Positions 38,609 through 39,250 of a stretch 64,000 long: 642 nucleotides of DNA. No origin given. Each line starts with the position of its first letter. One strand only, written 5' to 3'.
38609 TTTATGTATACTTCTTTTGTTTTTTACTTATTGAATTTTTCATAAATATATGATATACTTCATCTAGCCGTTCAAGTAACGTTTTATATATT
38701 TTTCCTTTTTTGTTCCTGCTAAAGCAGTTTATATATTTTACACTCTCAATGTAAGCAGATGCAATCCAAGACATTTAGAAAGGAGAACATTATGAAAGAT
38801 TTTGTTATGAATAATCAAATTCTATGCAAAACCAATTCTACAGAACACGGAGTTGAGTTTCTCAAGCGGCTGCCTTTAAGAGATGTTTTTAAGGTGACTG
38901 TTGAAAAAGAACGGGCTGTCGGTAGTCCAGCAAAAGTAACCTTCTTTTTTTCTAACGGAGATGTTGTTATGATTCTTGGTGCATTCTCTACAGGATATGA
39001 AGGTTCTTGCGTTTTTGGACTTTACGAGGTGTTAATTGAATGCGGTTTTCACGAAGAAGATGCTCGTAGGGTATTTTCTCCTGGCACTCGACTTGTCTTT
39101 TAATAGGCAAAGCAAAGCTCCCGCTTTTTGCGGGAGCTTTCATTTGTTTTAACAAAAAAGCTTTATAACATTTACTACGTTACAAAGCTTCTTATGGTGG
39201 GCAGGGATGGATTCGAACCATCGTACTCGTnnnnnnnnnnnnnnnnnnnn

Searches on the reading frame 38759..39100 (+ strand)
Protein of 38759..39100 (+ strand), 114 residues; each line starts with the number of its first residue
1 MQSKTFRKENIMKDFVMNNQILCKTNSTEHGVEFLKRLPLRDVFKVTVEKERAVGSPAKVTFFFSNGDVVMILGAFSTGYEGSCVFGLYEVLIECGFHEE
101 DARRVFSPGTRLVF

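Call 84: search_protein_families(library=pfam, proteins=[window:38759-39100:+], max_evalue=0.1)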
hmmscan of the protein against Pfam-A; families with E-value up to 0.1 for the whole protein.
window:38759-39100:+ (114 aa): 0 families

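Call 111: search_dna_similar(query=window:38792-39100:+, collection=phages, mode=protein, max_evalue=0.01, max_rows=8)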
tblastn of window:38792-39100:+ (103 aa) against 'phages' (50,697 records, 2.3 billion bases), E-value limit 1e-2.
No match.
